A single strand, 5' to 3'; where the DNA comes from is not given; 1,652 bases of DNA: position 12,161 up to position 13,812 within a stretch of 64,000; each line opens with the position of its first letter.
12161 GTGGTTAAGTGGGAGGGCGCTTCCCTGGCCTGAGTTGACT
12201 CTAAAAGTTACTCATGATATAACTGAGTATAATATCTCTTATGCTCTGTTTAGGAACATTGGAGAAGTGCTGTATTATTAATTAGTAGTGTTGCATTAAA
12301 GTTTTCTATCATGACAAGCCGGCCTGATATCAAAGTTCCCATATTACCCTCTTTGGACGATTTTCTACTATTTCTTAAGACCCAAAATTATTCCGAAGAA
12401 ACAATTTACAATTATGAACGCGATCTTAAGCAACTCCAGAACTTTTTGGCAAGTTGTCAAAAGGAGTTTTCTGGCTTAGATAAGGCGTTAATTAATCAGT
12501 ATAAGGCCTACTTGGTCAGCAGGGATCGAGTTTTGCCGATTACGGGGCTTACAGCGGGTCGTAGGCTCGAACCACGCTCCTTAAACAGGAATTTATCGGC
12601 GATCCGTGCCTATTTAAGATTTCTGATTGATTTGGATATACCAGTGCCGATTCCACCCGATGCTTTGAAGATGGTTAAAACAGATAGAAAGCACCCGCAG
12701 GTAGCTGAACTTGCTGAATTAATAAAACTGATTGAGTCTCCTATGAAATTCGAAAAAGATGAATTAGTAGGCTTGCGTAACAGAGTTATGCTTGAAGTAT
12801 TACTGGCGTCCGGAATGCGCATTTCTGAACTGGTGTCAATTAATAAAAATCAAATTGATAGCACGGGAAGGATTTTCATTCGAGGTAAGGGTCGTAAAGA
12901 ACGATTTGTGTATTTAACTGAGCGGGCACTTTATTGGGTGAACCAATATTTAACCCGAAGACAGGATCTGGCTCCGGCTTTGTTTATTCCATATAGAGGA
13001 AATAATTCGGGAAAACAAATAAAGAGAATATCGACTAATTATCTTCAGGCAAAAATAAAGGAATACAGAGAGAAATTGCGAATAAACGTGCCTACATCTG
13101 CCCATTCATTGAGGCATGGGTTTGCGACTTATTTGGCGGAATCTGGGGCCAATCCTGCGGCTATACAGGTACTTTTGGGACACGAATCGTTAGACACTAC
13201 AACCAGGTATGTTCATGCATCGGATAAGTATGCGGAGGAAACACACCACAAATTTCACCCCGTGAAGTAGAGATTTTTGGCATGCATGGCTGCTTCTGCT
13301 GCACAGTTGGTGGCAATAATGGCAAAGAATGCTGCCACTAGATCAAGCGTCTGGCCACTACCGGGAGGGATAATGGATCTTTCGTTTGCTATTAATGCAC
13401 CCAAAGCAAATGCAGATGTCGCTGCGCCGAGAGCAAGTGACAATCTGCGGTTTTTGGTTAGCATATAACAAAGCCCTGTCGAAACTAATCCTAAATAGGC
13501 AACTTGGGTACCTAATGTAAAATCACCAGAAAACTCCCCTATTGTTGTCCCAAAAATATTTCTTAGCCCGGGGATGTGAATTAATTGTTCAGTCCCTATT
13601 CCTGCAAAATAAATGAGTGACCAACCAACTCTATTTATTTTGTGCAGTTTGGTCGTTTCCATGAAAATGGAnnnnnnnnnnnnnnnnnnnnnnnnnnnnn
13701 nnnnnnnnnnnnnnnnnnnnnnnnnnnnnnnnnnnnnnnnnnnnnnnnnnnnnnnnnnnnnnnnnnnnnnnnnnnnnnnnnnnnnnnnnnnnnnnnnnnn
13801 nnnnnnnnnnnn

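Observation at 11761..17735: Candidate accessory island: long non-coding leader, tyrosine recombinase, SET-domain protein, tandem ATP-grasp paralogues and GT-C glycosyltransferase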

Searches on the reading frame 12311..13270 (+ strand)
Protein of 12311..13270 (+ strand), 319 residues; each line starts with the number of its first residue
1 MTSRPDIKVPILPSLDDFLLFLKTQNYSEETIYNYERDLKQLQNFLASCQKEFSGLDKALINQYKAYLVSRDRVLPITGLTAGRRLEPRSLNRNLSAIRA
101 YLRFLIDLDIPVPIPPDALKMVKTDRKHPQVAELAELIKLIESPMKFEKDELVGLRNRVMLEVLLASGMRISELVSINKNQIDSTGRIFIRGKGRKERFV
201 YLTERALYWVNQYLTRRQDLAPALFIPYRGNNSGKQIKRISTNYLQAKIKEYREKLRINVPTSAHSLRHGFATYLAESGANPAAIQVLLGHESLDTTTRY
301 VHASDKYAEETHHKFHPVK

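Call 4: search_protein_families(library=pfam, proteins=[window:12311-13270:+], max_evalue=0.01)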
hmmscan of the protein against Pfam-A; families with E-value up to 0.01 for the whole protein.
window:12311-13270:+ (319 aa): 4 families
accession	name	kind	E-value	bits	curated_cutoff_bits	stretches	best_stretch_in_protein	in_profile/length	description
PF00589.27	Phage_integrase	-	7.4e-34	117.4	27.1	1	145-305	12-170/172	Phage integrase family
PF02899.23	Phage_int_SAM_1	-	7.8e-11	42.5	22.3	1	15-106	1-80/83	Phage integrase, N-terminal SAM-like domain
PF13495.12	Phage_int_SAM_4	-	3.6e-06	27.7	27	1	15-101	2-74/85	Phage integrase, N-terminal SAM-like domain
PF13102.12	Phage_int_SAM_5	-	4.6e-06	27.4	22.3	1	25-103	15-80/98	Phage integrase SAM-like domain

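Call 11: search_protein_families(library=ncbifam, proteins=[window:12311-13270:+], max_evalue=0.01)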
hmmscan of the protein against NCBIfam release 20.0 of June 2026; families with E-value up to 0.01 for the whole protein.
window:12311-13270:+ (319 aa): 12 families
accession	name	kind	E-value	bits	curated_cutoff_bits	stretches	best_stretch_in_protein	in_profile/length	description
TIGR02224.1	recomb_XerC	equivalog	4.7e-58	196.9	335.15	1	17-317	2-291/295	tyrosine recombinase XerC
TIGR02225.1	recomb_XerD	equivalog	2.4e-57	194.5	329.6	1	17-318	2-289/290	site-specific tyrosine recombinase XerD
NF001399.0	PRK00283.1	subfamily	3.6e-53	180.7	279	1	15-318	9-298/300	tyrosine recombinase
NF040815.2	recomb_XerA_Arch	equivalog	3.3e-49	167.8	220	1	16-309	1-260/263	site-specific tyrosine recombinase/integron integrase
NF002331.0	PRK01287.1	subfamily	1.5e-38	132.7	371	1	15-318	30-327/365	site-specific tyrosine recombinase XerC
NF003462.0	PRK05084.1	equivalog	1.2e-22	80.2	267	1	156-311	196-352/360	tyrosine recombinase XerS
TIGR02249.1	integrase_gron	subfamily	2.5e-19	69.8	265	2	238-308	235-305/315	integron integrase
NF011946.0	PRK15417.1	equivalog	2e-10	40.4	435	1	245-303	257-315/337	integron integrase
NF007371.0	PRK09871.1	subfamily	7.5e-08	32.1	222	1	152-303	23-174/198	tyrosine-type DNA invertase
NF040693.1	recomb_GmtY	equivalog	7.1e-06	25.5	340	1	259-306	388-435/441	gamma-mobile-trio recombinase GmtY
NF007370.0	PRK09870.1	subfamily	0.0026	17.4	221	1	141-302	18-178/200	tyrosine-type DNA invertase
NF041502.1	integrase_1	equivalog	0.0031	16.3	350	0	246-310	305-367/484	site-specific integrase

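Call 35: find_related_loci(query=window:12311-13270:+, collection=metagenome_contigs, flank=8000)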
Query window:12311-13270:+ (319 aa) in metagenome_contigs; peptide patterns used: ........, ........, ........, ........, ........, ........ (x = any residue, [..] = any of these).
600 stretches matched a pattern (row limit reached: there are more); 120 encode a relative of the query (tblastn E <= 1e-3); the best 80 are kept; 80 distinct loci.
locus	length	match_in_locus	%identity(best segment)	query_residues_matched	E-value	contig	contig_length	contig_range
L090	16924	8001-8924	80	12-319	6e-171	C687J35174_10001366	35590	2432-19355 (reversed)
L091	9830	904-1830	78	11-319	2e-168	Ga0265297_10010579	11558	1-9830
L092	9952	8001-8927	78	11-319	1e-166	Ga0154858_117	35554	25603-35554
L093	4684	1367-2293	78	11-319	6e-171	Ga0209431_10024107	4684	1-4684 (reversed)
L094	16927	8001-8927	78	11-319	1e-166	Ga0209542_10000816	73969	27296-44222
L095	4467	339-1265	78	11-319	3e-171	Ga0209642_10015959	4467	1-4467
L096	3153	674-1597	77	12-319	7e-174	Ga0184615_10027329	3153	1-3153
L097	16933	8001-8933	76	9-319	2e-165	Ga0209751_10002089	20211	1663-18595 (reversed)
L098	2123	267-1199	76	9-319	3e-178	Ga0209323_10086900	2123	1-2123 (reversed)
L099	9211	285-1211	78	11-319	6e-165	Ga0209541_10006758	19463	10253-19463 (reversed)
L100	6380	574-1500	78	11-319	6e-166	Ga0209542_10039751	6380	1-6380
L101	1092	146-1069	77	12-319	0e+0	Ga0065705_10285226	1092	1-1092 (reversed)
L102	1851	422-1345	76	12-319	4e-177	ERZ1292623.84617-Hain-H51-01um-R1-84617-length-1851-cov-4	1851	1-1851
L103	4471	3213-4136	77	12-319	2e-167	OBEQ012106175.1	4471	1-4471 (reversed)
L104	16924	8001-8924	74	12-319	4e-162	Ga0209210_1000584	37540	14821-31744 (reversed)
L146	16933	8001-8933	63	9-319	1e-128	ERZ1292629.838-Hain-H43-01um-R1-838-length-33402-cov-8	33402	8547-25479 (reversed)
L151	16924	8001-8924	65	11-318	3e-132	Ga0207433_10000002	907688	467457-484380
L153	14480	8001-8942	61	10-319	2e-127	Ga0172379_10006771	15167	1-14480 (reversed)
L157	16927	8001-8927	61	11-319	2e-124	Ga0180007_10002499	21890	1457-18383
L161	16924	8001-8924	61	12-319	1e-122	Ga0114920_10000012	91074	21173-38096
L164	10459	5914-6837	59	12-319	1e-119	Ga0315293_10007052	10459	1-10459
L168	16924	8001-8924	60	12-319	3e-119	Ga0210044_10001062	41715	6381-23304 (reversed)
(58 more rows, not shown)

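Call 81: search_protein_families(library=padloc, proteins=[window:12311-13270:+], max_evalue=0.001)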
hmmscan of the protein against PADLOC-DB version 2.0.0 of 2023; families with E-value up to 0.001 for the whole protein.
window:12311-13270:+ (319 aa): 0 families

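Call 82: search_solved_structures(query=window:12311-13270:+, max_evalue=1e-10)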
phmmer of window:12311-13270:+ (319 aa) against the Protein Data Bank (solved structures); distinct sequences matched with E-value up to 1e-10: 6.
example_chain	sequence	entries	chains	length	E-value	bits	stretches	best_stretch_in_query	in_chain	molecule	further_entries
1a0p_A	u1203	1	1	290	4.6e-26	95.2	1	82-312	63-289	SITE-SPECIFIC RECOMBINASE XERD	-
5dcf_A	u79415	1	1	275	7.3e-25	91.3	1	135-317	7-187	Tyrosine recombinase XerD,DNA translocase FtsK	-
4a8e_A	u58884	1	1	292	1.9e-21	80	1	86-314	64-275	PROBABLE TYROSINE RECOMBINASE XERC-LIKE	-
9i5v_14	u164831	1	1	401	6.5e-21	78.3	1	14-312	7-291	Ribosome-associated translation inhibitor RaiA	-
5hxy_A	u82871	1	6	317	1.2e-13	54.4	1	132-315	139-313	Tyrosine recombinase XerA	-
5jjv_A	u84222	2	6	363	2e-11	47.1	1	129-310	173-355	Tyrosine recombinase XerH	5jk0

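Call 96: search_protein_families(library=pfam, proteins=[L146:7086-7925:+, L146:5169-6425:+, L151:6634-7863:-, L151:5380-6588:-, L153:6877-7851:+, L153:5682-6842:+, L157:5116-5784:+, L164:4234-5127:+, L168:4348-6159:+, L161:3858-5438:+], max_evalue=0.00001)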
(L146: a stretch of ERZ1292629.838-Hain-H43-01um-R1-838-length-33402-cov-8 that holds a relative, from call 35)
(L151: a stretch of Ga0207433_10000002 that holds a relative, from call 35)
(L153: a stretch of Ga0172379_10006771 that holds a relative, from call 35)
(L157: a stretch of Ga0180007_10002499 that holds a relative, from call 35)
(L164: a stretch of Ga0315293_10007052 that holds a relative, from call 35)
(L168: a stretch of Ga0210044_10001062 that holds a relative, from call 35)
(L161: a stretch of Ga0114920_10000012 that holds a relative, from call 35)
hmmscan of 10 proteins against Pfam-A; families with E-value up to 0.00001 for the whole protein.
L146:7086-7925:+ (279 aa): 1 family
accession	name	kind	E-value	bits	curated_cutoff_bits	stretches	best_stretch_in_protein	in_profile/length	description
PF03799.20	FtsQ_DivIB_C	-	2e-06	29.1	21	1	148-271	6-114/114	Cell division protein FtsQ/DivIB, C-terminal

L146:5169-6425:+ (418 aa): 2 families
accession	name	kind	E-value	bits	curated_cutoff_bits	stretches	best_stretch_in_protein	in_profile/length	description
PF00587.30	tRNA-synt_2b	-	7.6e-34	117.8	29.3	1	215-392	8-179/179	tRNA synthetase class II core domain (G, H, P, S and T)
PF02403.27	Seryl_tRNA_N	-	7.1e-19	68.5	28.2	1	1-103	1-108/108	Seryl-tRNA synthetase N-terminal domain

L151:6634-7863:- (409 aa): 1 family
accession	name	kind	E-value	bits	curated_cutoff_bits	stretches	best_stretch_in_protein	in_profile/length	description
PF02515.22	CoA_transf_3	-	8.4e-102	341.4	23.3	1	10-385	1-366/366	CoA-transferase family III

L151:5380-6588:- (402 aa): 1 family
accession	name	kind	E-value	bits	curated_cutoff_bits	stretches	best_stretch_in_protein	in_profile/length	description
PF02515.22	CoA_transf_3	-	2.8e-105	352.9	23.3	1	4-377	1-366/366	CoA-transferase family III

L153:6877-7851:+ (324 aa): 1 family
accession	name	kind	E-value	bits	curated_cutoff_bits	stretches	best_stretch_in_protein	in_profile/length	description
PF08478.15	POTRA_1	-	1.1e-06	29.2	23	0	81-157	1-68/69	POTRA domain, FtsQ-type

L153:5682-6842:+ (386 aa): 4 families
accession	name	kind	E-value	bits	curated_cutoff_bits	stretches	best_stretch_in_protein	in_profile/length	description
PF07478.18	Dala_Dala_lig_C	-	8.9e-67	225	24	1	157-359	1-203/204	D-ala D-ala ligase C-terminus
PF01820.27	Dala_Dala_lig_N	-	1e-37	129.7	34.6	1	9-140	2-121/121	D-ala D-ala ligase N-terminus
PF02222.28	ATP-grasp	-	4.1e-12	46.6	27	1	158-328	3-159/179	ATP-grasp domain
PF02786.22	CPSase_L_D2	-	3.8e-10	40.1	19.8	1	151-330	2-178/211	Carbamoyl-phosphate synthase L chain, ATP binding domain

L157:5116-5784:+ (222 aa): 1 family
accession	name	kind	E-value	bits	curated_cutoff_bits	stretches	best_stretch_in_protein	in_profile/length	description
PF12705.13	PDDEXK_1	-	7.3e-09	36.4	22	0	93-214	122-243/247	PD-(D/E)XK nuclease superfamily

L164:4234-5127:+ (297 aa): 1 family
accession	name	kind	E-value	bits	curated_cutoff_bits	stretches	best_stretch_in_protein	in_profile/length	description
PF05822.18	UMPH-1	-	1.3e-62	212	23.7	1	36-294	2-244/246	Pyrimidine 5'-nucleotidase (UMPH-1)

L168:4348-6159:+ (603 aa): 2 families
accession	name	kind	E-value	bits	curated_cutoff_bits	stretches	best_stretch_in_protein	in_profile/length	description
PF00749.27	tRNA-synt_1c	-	6.7e-104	347.6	23.4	2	13-237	1-182/314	tRNA synthetases class I (E and Q), catalytic domain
PF19269.4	Anticodon_2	-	5.2e-24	85.7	23.6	2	558-596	102-140/141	Anticodon binding domain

L161:3858-5438:+ (526 aa): 2 families
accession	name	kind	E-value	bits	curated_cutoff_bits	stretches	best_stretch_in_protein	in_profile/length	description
PF00749.27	tRNA-synt_1c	-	2e-102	342.8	23.4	1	19-326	1-313/314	tRNA synthetases class I (E and Q), catalytic domain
PF19269.4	Anticodon_2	-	2.7e-29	102.8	23.6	1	384-521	10-140/141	Anticodon binding domain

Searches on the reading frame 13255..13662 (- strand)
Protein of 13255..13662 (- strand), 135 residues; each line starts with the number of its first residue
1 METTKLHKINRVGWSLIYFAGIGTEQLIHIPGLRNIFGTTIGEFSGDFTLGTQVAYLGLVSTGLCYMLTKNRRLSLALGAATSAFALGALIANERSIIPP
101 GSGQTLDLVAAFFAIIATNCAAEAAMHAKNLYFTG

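Call 4: search_protein_families(library=pfam, proteins=[window:13255-13662:-], max_evalue=0.01)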
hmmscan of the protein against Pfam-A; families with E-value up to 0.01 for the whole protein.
window:13255-13662:- (135 aa): 0 families

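Call 11: search_protein_families(library=ncbifam, proteins=[window:13255-13662:-], max_evalue=0.01)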
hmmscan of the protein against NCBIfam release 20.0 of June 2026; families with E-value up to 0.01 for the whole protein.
window:13255-13662:- (135 aa): 0 families

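Call 81: search_protein_families(library=padloc, proteins=[window:13255-13662:-], max_evalue=0.001)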
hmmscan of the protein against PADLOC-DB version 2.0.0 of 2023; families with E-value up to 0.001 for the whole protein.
window:13255-13662:- (135 aa): 0 families
